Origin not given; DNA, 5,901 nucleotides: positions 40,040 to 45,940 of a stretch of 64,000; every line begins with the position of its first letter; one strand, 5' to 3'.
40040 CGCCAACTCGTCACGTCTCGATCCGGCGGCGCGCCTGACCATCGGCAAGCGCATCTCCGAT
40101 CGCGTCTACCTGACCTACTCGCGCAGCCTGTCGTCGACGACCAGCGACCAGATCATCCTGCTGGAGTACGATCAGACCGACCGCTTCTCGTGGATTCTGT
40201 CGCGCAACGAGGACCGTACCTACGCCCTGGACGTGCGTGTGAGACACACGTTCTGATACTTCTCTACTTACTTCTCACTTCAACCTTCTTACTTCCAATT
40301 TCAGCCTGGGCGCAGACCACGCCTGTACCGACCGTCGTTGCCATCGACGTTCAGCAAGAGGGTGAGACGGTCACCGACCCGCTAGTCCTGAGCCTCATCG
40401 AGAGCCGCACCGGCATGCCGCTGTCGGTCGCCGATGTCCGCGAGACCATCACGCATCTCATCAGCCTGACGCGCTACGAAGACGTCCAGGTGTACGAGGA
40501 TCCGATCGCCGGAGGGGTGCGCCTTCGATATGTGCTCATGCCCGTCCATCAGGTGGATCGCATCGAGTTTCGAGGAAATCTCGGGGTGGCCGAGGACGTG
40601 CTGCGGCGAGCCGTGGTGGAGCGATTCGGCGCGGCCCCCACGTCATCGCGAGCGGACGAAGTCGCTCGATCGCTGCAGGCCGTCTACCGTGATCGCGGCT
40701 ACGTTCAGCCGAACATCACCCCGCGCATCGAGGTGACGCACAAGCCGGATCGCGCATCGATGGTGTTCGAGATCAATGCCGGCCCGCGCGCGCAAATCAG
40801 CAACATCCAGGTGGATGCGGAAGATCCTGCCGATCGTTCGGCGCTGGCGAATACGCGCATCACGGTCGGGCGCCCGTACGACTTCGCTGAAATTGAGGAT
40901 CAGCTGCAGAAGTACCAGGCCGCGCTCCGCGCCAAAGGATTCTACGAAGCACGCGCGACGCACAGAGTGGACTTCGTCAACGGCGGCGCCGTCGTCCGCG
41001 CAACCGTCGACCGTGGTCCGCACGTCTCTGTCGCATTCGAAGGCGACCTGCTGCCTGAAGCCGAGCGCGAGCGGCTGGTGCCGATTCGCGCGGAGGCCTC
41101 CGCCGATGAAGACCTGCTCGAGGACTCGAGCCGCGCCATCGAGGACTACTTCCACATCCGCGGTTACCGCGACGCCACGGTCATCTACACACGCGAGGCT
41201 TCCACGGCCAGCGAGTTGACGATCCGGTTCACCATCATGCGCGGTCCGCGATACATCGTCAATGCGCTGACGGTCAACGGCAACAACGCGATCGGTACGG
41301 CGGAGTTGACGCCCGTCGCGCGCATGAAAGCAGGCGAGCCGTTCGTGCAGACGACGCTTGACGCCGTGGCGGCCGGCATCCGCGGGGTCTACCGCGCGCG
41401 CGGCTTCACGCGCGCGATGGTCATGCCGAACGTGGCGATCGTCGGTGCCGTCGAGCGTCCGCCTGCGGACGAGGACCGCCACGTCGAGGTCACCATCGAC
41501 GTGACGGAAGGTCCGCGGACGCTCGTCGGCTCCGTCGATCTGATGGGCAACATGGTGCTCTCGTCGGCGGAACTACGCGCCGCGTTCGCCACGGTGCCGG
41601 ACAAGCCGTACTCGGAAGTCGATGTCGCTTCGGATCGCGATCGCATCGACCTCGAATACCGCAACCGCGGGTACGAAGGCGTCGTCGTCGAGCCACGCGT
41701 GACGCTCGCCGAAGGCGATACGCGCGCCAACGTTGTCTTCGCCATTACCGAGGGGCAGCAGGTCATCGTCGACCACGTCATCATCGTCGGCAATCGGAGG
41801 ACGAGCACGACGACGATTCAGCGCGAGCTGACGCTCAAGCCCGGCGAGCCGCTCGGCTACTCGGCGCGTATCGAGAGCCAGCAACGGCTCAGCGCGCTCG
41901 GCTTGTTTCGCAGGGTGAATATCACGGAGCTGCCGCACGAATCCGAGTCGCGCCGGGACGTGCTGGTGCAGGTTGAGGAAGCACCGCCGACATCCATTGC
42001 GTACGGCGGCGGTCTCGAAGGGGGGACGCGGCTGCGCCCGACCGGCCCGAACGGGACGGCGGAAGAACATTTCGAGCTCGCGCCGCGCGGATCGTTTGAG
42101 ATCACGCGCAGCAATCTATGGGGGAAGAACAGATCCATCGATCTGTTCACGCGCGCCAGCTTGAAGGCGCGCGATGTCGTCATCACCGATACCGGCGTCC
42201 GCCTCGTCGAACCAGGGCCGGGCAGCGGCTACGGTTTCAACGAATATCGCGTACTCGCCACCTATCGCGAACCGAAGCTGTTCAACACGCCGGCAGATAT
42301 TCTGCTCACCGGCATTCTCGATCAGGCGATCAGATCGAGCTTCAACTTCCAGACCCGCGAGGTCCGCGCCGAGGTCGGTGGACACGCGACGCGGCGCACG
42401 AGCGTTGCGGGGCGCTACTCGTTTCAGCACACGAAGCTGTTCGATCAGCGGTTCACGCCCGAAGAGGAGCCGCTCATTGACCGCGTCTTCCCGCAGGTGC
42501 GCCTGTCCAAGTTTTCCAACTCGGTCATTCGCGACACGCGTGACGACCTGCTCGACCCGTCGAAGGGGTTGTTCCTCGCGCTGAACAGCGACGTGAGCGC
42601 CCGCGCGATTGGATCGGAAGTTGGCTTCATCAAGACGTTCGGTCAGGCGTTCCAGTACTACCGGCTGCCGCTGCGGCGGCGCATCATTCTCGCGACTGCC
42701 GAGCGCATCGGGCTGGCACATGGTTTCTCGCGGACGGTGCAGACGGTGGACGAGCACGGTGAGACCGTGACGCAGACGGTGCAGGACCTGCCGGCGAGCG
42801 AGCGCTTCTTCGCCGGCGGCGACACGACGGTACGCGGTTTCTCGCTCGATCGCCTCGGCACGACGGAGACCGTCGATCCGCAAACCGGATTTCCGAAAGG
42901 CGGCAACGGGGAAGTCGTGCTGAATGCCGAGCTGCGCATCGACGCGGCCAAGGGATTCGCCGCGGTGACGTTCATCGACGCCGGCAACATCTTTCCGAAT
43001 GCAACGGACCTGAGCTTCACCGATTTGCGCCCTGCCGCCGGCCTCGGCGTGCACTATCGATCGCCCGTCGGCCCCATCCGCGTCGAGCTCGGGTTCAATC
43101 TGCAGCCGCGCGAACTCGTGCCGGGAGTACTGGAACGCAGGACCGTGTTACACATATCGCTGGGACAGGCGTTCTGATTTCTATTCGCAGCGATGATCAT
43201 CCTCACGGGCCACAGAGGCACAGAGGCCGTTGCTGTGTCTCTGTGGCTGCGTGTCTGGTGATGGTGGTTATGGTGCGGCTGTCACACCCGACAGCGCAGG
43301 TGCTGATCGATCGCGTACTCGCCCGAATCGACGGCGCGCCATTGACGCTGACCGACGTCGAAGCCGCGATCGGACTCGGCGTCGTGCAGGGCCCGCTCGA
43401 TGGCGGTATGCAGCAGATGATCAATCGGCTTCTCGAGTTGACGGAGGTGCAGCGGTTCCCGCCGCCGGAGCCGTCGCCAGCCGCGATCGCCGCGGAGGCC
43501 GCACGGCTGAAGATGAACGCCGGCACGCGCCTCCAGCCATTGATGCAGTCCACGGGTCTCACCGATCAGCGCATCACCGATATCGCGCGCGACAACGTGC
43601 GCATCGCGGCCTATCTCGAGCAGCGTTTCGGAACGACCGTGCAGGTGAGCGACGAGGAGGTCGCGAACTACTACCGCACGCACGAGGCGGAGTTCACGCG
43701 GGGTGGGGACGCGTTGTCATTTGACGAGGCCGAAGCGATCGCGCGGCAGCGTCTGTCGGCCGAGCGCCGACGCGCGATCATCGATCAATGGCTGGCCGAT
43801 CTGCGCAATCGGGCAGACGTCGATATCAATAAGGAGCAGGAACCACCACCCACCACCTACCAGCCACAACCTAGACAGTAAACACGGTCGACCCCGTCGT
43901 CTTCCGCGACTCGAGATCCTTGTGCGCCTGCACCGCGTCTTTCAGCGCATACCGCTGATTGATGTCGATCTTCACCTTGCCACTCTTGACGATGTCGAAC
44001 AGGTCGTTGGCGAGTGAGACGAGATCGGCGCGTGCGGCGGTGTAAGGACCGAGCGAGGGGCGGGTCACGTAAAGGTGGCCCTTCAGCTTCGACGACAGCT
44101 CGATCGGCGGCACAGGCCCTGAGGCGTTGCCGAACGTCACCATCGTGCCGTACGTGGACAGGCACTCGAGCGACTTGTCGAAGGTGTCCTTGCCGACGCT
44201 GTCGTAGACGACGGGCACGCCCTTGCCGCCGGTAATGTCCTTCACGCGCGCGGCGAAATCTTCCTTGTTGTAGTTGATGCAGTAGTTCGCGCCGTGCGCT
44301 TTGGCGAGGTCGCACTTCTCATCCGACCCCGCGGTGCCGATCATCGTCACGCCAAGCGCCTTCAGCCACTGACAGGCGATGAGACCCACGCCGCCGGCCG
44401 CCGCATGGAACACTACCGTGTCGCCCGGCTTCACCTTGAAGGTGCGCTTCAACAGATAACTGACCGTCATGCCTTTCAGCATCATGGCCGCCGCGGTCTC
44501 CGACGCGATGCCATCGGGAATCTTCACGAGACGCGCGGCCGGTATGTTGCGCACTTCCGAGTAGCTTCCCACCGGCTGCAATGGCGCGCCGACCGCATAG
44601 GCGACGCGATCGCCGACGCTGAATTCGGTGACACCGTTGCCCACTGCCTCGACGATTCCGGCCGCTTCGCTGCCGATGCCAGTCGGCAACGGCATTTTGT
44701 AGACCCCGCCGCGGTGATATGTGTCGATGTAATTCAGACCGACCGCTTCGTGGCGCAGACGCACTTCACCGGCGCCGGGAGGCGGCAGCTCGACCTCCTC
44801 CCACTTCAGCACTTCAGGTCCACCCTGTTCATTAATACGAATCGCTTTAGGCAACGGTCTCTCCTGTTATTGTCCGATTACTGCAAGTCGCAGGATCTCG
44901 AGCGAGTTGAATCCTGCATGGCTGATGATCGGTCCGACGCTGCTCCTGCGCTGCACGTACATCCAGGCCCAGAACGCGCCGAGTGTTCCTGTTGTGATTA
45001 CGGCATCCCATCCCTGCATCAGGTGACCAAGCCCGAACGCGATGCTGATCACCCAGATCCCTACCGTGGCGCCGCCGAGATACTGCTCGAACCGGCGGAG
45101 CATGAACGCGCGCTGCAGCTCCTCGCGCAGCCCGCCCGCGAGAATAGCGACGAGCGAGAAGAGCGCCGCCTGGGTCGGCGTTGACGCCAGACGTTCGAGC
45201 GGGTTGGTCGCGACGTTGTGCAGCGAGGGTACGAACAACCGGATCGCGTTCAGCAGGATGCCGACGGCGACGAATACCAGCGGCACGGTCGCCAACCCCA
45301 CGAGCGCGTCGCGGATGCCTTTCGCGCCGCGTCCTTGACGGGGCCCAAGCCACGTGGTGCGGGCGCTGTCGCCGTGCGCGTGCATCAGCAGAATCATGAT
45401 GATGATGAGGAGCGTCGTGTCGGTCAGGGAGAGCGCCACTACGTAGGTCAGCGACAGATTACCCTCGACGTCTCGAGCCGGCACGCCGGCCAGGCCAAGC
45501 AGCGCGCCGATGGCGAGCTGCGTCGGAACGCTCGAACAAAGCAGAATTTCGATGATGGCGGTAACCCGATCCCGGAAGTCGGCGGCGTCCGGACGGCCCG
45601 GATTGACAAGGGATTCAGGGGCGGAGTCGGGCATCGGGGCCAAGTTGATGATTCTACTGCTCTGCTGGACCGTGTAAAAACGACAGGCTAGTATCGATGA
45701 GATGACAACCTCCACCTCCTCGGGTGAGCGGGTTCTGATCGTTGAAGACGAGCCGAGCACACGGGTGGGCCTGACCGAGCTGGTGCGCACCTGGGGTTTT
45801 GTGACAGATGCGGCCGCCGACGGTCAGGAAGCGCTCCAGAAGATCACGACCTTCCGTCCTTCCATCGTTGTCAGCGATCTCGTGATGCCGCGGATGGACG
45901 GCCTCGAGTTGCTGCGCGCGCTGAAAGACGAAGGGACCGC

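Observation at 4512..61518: Recurrent arrays of about four locus-specific tandem heptamers at gene junctions and other mutation-tolerant positions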

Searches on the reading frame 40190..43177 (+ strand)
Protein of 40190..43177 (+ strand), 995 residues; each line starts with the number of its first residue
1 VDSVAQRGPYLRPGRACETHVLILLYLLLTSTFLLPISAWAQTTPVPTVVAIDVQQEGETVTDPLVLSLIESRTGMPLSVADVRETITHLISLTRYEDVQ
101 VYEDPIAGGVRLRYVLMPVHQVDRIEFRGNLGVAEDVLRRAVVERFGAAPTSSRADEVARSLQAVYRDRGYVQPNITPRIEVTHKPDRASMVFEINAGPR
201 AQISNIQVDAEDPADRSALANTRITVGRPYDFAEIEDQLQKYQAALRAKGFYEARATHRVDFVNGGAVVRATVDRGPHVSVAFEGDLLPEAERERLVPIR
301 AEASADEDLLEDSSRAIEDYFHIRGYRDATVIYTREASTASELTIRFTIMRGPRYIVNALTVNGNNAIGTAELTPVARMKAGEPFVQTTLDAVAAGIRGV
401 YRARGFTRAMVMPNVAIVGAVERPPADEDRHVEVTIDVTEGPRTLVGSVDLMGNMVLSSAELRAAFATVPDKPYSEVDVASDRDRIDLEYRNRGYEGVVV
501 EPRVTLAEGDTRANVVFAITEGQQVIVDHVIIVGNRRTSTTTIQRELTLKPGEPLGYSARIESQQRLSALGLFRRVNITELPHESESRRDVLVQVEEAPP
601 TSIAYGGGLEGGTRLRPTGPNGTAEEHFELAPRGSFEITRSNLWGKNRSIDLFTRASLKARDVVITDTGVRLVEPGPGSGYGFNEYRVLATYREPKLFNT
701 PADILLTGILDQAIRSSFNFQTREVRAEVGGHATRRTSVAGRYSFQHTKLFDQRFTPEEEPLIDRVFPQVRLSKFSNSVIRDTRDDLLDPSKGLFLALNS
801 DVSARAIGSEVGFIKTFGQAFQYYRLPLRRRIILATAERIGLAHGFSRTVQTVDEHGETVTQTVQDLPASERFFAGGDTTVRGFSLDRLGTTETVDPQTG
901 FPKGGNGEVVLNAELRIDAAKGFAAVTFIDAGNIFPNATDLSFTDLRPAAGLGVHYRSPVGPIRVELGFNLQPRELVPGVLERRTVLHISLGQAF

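Call 9: search_protein_families(library=pfam, proteins=[window:40190-43177:+])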
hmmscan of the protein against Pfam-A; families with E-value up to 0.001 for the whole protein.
window:40190-43177:+ (995 aa): 4 families
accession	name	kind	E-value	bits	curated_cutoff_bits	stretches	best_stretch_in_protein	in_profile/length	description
PF07244.20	POTRA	-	2.1e-52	176.2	21.3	4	355-441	1-79/79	Surface antigen variable number repeat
PF01103.29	Omp85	-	1.4e-34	120.5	24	1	682-995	16-325/325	Omp85 superfamily domain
PF08479.16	POTRA_2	-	3.6e-13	49.6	24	0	203-268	3-69/76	POTRA domain, ShlB-type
PF08478.15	POTRA_1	-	6e-05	23.7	23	0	528-579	4-55/69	POTRA domain, FtsQ-type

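Call 10: find_related_loci(query=window:40190-43177:+, collection=genome_contigs, flank=10000)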
Query window:40190-43177:+ (995 aa) in genome_contigs; peptide patterns used: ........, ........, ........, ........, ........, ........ (x = any residue, [..] = any of these).
79 stretches matched a pattern; 1 encode a relative of the query (tblastn E <= 1e-3); 1 distinct loci.
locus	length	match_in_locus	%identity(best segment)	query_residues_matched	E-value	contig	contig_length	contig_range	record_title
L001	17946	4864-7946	77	1-995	0e+0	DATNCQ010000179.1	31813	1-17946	MAG TPA_asm: Vicinamibacterales bacterium isolate SMAG_U11218 k141_2798701, whole genome shotgun sequence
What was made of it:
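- On STRR (cyanobacterial heptanucleotide repeats): The closest genome is a Vicinamibacterales MAG (call 10).
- Tried and rejected: The genome-collection scan returned only one relative (call 10), so genome-wide statistics could not be obtained.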

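Call 25: find_related_loci(query=A1, collection=metagenome_contigs, flank=10000)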
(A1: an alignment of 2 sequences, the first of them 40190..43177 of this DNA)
Query A1 (995 aa) in metagenome_contigs; peptide patterns used: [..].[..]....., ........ (x = any residue, [..] = any of these).
337 stretches matched a pattern; 39 encode a relative of the query (tblastn E <= 1e-3); 39 distinct loci.
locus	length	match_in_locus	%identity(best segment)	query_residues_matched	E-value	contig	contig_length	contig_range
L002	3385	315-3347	81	1-995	0e+0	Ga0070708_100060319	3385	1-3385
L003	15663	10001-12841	84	49-995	0e+0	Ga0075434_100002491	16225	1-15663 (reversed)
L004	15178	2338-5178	84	49-995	0e+0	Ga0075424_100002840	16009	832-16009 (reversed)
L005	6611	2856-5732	81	39-995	0e+0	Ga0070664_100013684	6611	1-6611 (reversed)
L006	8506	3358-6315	79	14-995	0e+0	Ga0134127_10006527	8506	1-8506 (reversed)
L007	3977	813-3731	78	25-995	0e+0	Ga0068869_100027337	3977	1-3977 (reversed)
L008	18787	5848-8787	76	19-995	0e+0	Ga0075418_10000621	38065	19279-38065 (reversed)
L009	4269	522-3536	74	1-995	0e+0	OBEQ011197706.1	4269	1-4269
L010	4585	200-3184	76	1-995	0e+0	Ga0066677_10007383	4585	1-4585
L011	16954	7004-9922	77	25-995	0e+0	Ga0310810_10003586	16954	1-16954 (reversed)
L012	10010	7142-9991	77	45-995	0e+0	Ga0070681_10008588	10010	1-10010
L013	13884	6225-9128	76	27-995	0e+0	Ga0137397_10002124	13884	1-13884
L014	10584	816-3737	75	27-995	0e+0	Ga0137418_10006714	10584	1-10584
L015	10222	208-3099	75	34-995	0e+0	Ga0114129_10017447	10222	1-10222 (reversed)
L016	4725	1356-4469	72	1-995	0e+0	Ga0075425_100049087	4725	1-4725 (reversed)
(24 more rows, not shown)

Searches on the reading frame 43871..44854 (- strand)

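Call 9: search_protein_families(library=pfam, proteins=[window:43871-44854:-])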
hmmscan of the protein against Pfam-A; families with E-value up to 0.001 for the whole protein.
window:43871-44854:- (327 aa): 3 families
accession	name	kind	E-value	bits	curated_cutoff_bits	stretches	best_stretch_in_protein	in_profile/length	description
PF00107.32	ADH_zinc_N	-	1.7e-28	99.6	31.8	1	155-263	1-109/129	Zinc-binding dehydrogenase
PF13602.12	ADH_zinc_N_2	-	9.4e-23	82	27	1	188-324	2-133/134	Zinc-binding dehydrogenase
PF08240.17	ADH_N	-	7.6e-17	61.9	23.5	1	27-114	1-104/104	Alcohol dehydrogenase GroES-like domain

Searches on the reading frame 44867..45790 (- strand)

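Call 43: search_protein_families(library=pfam, proteins=[window:44867-45790:-], max_evalue=0.00001)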
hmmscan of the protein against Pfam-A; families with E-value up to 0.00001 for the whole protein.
window:44867-45790:- (307 aa): 1 family
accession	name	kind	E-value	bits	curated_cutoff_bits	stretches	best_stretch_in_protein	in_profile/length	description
PF02517.21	Rce1-like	-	2.7e-16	60.1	22.4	1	207-296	3-92/93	Type II CAAX prenyl endopeptidase Rce1-like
